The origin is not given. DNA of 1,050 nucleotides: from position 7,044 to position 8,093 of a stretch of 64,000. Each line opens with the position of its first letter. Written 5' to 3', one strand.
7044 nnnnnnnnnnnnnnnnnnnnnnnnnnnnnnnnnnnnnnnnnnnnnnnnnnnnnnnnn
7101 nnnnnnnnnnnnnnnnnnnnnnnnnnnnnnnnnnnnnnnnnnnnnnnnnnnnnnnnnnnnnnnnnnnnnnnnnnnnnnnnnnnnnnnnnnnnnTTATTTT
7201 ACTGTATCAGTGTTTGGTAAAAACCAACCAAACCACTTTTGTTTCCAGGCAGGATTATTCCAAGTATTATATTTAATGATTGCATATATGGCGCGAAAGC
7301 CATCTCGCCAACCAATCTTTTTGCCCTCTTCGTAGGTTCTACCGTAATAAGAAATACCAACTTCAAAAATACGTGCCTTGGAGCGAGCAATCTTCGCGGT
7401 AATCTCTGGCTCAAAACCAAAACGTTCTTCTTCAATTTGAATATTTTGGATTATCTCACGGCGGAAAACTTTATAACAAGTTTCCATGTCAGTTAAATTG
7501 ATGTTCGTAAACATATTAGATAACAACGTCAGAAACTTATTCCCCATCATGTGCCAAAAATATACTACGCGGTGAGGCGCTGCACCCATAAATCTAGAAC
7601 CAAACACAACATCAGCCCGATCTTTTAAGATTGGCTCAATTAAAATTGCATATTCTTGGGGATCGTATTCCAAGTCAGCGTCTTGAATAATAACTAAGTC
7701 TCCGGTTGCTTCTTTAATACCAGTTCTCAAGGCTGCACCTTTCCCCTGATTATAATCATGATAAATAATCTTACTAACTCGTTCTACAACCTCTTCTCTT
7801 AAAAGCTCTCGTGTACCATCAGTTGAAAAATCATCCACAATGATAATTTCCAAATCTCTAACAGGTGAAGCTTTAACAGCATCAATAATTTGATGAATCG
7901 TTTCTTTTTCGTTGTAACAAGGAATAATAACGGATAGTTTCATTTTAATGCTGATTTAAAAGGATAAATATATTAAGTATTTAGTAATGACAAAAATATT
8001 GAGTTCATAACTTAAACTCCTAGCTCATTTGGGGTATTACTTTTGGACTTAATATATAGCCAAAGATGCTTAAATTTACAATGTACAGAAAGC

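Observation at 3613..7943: Complete DPA-like (polyprenyl-phosphate D-arabinofuranose) biosynthesis operon in a non-actinobacterial, low-GC genome, with a HAD-UbiA fusion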

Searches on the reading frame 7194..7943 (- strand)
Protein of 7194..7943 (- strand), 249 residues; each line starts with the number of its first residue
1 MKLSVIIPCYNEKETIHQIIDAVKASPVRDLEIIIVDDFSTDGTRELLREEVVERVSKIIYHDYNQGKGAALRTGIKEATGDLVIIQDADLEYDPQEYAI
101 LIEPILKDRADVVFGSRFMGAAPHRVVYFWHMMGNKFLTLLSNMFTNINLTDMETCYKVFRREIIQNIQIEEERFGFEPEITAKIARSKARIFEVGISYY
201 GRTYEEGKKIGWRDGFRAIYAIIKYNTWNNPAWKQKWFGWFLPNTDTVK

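Call 3: search_protein_families(library=pfam, proteins=[window:7194-7943:-], max_evalue=0.01)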
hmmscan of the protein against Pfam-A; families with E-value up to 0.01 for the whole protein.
window:7194-7943:- (249 aa): 3 families
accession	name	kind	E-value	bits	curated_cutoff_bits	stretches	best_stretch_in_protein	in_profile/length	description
PF00535.33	Glycos_transf_2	-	8.4e-37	127.1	23.3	1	4-167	1-166/168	Glycosyl transferase family 2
PF13641.12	Glyco_tranf_2_3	-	2.3e-09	38.1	27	1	3-126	3-131/230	Glycosyltransferase like family 2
PF10111.15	Glyco_tranf_2_2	-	6.2e-06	26.3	27.3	1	4-93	1-94/276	Glycosyltransferase like family 2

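Call 4: search_protein_families(library=ncbifam, proteins=[window:7194-7943:-], max_evalue=0.01)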
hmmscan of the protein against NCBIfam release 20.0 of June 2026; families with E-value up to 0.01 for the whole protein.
window:7194-7943:- (249 aa): 26 families (the best 25 are shown)
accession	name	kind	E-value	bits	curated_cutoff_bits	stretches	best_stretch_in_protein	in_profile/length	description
TIGR04182.1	glyco_TIGR04182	equivalog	2.2e-36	125.7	325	1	3-238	2-230/293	S-layer glycoprotein N-glycosyltransferase AglJ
NF007986.1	PRK10714.1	equivalog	4e-20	72.1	529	1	2-207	7-208/316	undecaprenyl-phosphate 4-deoxy-4-formamido-L-arabinose transferase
NF058614.1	PPMAGASynPpgS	equivalog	1.3e-19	70.5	370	1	5-199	4-196/226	polyprenyl-phospho-N-acetylgalactosaminyl synthase PpgS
NF047588.1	GlcsyltransPgfSStrep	equivalog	5.1e-19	68.6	500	1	1-177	1-176/308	glycosyltransferase PgfS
NF007482.0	PRK10073.1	equivalog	2.6e-18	66.1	423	1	2-113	7-118/334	glycosyltransferase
TIGR03937.1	PgaC_IcaA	equivalog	3.2e-18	65.9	422.3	1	2-108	46-153/407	poly-beta-1,6-N-acetyl-D-glucosamine synthase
NF041391.1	DPhHxTase_Halo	equivalog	2.6e-16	59.3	375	1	9-205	3-189/213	dolichyl-phosphate hexose transferase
TIGR04283.1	glyco_like_mftF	equivalog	2.7e-16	59.8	182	1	3-128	1-121/221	TIGR04283 family arsenosugar biosynthesis glycosyltransferase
NF047683.1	TeichurnBiosyTuaG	equivalog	1.5e-15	57.5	400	1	3-102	8-108/252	teichuronic acid biosynthesis protein TuaG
NF010496.0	PRK13915.1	equivalog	2.4e-15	56.4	262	1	2-109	32-146/307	glucosyl-3-phosphoglycerate synthase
NF041875.1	EPS_EpsD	equivalog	4.2e-15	56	370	1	3-116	1-115/325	exopolysaccharide biosynthesis glycosyltransferase EpsD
NF050050.1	ProtGlycPglI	equivalog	1.6e-13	50.7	500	1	2-107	3-110/306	GalNAc(5)-diNAcBac-PP-undecaprenol beta-1,3-glucosyltransferase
TIGR03965.1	mycofact_glyco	equivalog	2.4e-11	43.2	280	1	3-94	76-168/467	mycofactocin biosynthesis glycosyltransferase MftF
NF053739.1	GlytfEpsEBac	equivalog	3.3e-10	39.4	450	1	2-90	2-92/265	glycosyltransferase EpsE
TIGR03111.1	glyc2_xrt_Gpos1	hypoth_equivalog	1.6e-08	33.8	363.95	1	3-94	51-145/439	TIGR03111 family XrtG-associated glycosyltransferase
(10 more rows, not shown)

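Call 31: list_cluster_members(proteins=[P0001, P0002, window:7194-7943:-])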
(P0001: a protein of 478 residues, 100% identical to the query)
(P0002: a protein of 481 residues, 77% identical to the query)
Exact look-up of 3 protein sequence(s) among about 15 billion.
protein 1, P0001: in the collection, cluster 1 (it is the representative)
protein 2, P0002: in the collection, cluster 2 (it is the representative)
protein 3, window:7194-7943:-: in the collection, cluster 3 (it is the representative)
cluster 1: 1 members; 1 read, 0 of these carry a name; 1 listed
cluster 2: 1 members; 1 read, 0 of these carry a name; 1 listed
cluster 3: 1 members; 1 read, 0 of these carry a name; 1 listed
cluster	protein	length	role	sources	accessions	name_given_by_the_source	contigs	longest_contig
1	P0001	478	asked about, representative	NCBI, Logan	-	-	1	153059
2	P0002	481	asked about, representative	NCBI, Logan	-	-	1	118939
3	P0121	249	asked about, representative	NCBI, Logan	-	-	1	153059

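Call 32: search_solved_structures(query=window:7194-7943:-, max_evalue=0.00001, show_alignments=1)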
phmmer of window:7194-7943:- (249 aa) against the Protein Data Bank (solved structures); distinct sequences matched with E-value up to 0.00001: 27.
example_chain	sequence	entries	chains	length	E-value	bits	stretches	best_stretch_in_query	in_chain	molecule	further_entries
5mlz_A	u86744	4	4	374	6.2e-21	78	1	1-225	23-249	Dolichol monophosphate mannose synthase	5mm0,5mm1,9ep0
9bhc_C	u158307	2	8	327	6.9e-15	58.2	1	2-200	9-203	Undecaprenyl-phosphate 4-deoxy-4-formamido-L-arabinose transferase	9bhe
8vxh_A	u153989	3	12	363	9.2e-15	57.8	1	2-200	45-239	Undecaprenyl-phosphate 4-deoxy-4-formamido-L-arabinose transferase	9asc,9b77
9hwj_A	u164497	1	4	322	2.6e-14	56.3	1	2-208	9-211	Undecaprenyl-phosphate 4-deoxy-4-formamido-L-arabinose transferase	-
2z87_A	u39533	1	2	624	1.1e-13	54.3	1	3-109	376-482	Chondroitin synthase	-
2z86_A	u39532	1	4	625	1.1e-13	54.3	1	3-109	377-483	Chondroitin synthase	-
3bcv_A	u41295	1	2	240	1.3e-12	50.8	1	2-166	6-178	Putative glycosyltransferase protein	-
6yv7_B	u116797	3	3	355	3.5e-10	42.8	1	2-94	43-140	Glycosyl transferase, family 2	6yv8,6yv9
6yv7_A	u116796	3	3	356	3.5e-10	42.8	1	2-94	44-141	Glycosyl transferase, family 2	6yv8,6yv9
5eke_A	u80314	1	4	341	1.2e-09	41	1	2-186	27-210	Uncharacterized glycosyltransferase sll0501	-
5ekp_C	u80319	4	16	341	1.3e-09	41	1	2-185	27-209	Uncharacterized glycosyltransferase sll0501 | Glycosyltransferase sll0501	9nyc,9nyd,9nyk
9nye_A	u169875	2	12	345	1.3e-09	40.9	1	2-185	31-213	Glycosyltransferase sll0501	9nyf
6p61_A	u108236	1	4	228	7.1e-09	38.5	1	3-106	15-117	Glycosyltransferase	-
5hea_A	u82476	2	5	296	5.2e-08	35.7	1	3-108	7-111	Putative glycosyltransferase (GalT1)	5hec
5tze_C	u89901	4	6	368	1.6e-07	34.1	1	1-92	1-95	Glycosyl transferase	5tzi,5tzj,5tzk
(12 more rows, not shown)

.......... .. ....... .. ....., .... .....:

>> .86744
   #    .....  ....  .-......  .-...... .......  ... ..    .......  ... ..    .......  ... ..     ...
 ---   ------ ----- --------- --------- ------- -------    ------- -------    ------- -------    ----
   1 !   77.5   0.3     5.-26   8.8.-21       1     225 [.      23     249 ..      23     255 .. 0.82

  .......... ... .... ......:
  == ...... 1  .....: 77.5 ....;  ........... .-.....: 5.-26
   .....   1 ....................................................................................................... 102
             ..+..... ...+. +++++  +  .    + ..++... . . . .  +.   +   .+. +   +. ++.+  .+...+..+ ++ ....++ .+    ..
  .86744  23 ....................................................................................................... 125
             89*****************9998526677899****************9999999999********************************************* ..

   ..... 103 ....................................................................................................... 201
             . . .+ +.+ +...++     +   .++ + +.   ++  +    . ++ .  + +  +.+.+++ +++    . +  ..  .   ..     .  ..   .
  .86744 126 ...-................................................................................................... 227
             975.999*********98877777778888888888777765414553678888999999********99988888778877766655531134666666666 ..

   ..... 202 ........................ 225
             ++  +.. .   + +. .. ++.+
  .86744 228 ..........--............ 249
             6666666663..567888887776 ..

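Call 47: find_homologous_proteins(query=window:7194-7943:-, max_evalue=1e-20)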
Query window:7194-7943:- (249 aa): 8000 proteins with E <= 1e-20 among 8000 candidates; the best 120 are listed.
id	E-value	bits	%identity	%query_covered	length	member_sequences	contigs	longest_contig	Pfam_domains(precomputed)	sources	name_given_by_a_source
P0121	1.9e-166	569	100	100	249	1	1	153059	PF10111.15,PF13641.13,PF00535.33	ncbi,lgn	-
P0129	9.5e-143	492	96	92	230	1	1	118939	PF13641.13,PF00535.33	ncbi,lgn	-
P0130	8.2e-124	430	80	92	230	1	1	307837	PF10111.15,PF13641.13,PF00535.33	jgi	-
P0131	1.5e-123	429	80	92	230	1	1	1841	PF13641.13,PF00535.33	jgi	jgi:glycosyltransferase involved in cell wall biosynthesis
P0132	1.6e-123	429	79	92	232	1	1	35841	PF13641.13,PF00535.33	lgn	-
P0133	1.7e-123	429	80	92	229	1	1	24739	PF13641.13,PF00535.33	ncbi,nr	ncbi:MAG: glycosyltransferase family 2 protein [Candidatus Dadabacteria bacterium]|nr:MAG: glycosylt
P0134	3.7e-123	428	81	91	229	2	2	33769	PF10111.15,PF13641.13,PF00535.33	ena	-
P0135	7.7e-123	427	79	92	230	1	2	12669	PF10111.15,PF13641.13,PF00535.33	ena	-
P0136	8.4e-123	427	79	91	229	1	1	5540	PF10111.15,PF13641.13,PF00535.33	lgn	-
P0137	1.7e-122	426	80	92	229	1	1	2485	PF10111.15,PF13641.13,PF00535.33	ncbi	-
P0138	1.7e-122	426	76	94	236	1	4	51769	PF10111.15,PF13641.13,PF00535.33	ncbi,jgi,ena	jgi:glycosyltransferase involved in cell wall biosynthesis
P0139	1.8e-122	425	79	92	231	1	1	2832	PF10111.15,PF13641.13,PF00535.33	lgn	-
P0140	1.9e-122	425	80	92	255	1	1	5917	PF10111.15,PF13641.13,PF00535.33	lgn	-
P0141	2.0e-122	425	79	92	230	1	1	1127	PF10111.15,PF13641.13,PF00535.33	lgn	-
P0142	2.1e-122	425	81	91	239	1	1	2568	PF13641.13,PF00535.33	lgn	-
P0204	1.0e-119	416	79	91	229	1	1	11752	PF10111.15,PF13641.13,PF00535.33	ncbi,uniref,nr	ncbi:MAG: glycosyltransferase family 2 protein [SAR324 cluster bacterium]|uniref:Glycosyltransferase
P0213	2.1e-119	415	80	91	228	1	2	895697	PF13641.13,PF00535.33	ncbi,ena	-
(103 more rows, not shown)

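Call 48: find_encoding_contigs(protein=P0133, flank=7000, max_places=1)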
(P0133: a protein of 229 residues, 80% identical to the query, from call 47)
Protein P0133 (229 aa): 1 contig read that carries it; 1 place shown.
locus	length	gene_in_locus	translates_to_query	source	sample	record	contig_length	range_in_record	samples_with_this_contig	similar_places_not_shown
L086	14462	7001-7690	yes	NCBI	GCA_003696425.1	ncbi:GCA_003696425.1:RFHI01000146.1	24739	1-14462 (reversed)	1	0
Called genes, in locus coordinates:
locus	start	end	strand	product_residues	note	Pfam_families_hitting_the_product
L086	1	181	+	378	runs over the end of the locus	PF00155:Aminotran_1_2 (weak), PF01041:DegT_DnrJ_EryC1, PF01212:Beta_elim_lyase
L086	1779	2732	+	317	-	PF00535:Glycos_transf_2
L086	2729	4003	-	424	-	PF00535:Glycos_transf_2, PF13632:Glyco_trans_2_3 (weak)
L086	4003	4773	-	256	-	PF13641:Glyco_tranf_2_3, PF00535:Glycos_transf_2, PF10111:Glyco_tranf_2_2 (weak)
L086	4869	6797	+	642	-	PF00535:Glycos_transf_2, PF10111:Glyco_tranf_2_2, PF13641:Glyco_tranf_2_3, PF00535:Glycos_transf_2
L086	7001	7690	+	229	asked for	PF00535:Glycos_transf_2, PF13641:Glyco_tranf_2_3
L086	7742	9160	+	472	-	PF00702:Hydrolase (weak), PF12710:HAD, PF01040:UbiA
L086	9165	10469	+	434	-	PF01565:FAD_binding_4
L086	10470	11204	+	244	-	PF00106:adh_short, PF08659:KR (weak), PF13561:adh_short_C2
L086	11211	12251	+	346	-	PF00515:TPR_1 (faint), PF07719:TPR_2 (faint), PF13176:TPR_7 (faint), PF13181:TPR_8 (faint), PF13424:TPR_12 (faint), PF13428:TPR_14 (faint), PF13432:TPR_16 (faint), PF14559:TPR_19, +3 more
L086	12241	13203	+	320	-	PF00535:Glycos_transf_2, PF10111:Glyco_tranf_2_2 (weak), PF13641:Glyco_tranf_2_3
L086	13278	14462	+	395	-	PF13522:GATase_6, PF12481:DUF3700 (weak), PF13537:GATase_7, PF00733:Asn_synthase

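Call 49: find_encoding_contigs(protein=P0213, flank=7000, max_places=1)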
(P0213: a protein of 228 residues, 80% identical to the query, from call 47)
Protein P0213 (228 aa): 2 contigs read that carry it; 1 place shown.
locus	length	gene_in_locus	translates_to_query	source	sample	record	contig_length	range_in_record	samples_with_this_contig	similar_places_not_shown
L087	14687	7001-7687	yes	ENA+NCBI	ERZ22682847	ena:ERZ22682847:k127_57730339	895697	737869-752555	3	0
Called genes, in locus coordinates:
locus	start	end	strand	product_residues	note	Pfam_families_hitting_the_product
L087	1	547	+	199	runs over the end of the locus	-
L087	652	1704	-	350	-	PF25084:LbH_EIF2B (weak), PF25087:GMPPB_C, PF00132:Hexapep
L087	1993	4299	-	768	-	-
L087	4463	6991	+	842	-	PF00535:Glycos_transf_2, PF13632:Glyco_trans_2_3 (faint), PF13641:Glyco_tranf_2_3, PF00535:Glycos_transf_2, PF10111:Glyco_tranf_2_2 (weak)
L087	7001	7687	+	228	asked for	PF00535:Glycos_transf_2, PF13641:Glyco_tranf_2_3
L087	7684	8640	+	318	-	PF13424:TPR_12 (faint), PF14559:TPR_19 (faint)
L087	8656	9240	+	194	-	-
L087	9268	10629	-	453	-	-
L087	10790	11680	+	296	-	PF02653:BPD_transp_2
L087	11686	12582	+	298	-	PF02653:BPD_transp_2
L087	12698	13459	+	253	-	PF00005:ABC_tran, PF13304:AAA_21 (faint)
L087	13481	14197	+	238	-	PF01479:S4 (faint), PF00849:PseudoU_synth_2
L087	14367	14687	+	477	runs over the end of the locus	PF00072:Response_reg, PF00158:Sigma54_activat, PF14532:Sigma54_activ_2, PF07728:AAA_5, PF25601:AAA_lid_14, PF02954:HTH_8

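Call 50: find_encoding_contigs(protein=P0204, flank=7000, max_places=1)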
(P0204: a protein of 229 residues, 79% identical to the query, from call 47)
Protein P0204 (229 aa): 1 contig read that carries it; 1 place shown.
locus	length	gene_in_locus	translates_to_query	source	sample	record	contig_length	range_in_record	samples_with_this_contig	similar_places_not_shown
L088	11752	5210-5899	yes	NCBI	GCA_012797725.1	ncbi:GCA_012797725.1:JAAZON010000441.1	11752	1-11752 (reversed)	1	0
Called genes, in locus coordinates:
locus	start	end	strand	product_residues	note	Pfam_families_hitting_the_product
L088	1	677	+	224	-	PF02272:DHHA1, PF17768:RecJ_OB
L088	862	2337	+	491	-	PF01421:Reprolysin, PF13583:Reprolysin_4 (weak), PF13688:Reprolysin_5, PF13574:Reprolysin_2 (weak), PF13582:Reprolysin_3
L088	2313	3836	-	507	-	PF01966:HD (weak)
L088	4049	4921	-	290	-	PF00753:Lactamase_B, PF12706:Lactamase_B_2 (weak)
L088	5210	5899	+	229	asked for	PF00535:Glycos_transf_2, PF10111:Glyco_tranf_2_2 (weak), PF13641:Glyco_tranf_2_3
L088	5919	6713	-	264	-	PF00089:Trypsin, PF13365:Trypsin_2 (weak)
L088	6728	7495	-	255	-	PF00535:Glycos_transf_2, PF10111:Glyco_tranf_2_2 (weak), PF13641:Glyco_tranf_2_3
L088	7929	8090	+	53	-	PF00468:Ribosomal_L34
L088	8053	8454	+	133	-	PF00825:Ribonuclease_P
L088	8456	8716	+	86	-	PF01809:YidD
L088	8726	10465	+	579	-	PF14849:YidC_periplas, PF02096:60KD_IMP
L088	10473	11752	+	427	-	PF10396:TrmE_N, PF12631:MnmE_helical, PF03193:RsgA_GTPase (faint), PF01926:MMR_HSR1, PF02421:FeoB_N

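Call 52: find_related_loci(query=window:7194-7943:-, collection=metagenome_contigs, flank=8000)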
Query window:7194-7943:- (249 aa) in metagenome_contigs; peptide patterns used: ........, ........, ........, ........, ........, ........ (x = any residue, [..] = any of these).
337 stretches matched a pattern; 276 encode a relative of the query (tblastn E <= 1e-3); the best 80 are kept; 80 distinct loci.
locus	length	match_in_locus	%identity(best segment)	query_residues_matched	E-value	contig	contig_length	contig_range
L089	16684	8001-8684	77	1-228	4e-126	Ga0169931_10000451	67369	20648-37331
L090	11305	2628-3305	81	1-226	4e-125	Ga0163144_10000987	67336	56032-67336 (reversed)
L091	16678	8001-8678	77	1-226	4e-123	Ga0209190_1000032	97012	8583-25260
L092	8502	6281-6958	77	1-226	2e-122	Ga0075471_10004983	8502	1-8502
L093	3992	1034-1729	75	1-232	3e-124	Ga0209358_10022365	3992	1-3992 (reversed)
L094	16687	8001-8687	74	1-228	9e-118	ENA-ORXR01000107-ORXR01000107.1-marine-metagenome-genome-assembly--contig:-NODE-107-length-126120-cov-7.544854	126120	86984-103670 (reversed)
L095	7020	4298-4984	74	1-229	8e-118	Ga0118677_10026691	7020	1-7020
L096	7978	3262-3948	74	1-228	9e-118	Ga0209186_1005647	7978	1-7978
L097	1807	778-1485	69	1-239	1e-125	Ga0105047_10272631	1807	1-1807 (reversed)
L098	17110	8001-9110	74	1-228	2e-117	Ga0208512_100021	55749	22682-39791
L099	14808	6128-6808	75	1-227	2e-116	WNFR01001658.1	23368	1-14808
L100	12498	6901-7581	75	1-227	2e-116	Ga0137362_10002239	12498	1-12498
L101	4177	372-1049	76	1-226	2e-117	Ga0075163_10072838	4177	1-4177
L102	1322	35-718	74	1-228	2e-126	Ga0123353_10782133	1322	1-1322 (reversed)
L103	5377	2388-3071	71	1-228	4e-116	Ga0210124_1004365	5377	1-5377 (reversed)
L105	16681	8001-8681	75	1-227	3e-116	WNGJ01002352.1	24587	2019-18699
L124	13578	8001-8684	68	1-228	2e-111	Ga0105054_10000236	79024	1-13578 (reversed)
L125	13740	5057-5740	68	1-228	2e-111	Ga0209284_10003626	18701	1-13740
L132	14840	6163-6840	71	3-228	2e-110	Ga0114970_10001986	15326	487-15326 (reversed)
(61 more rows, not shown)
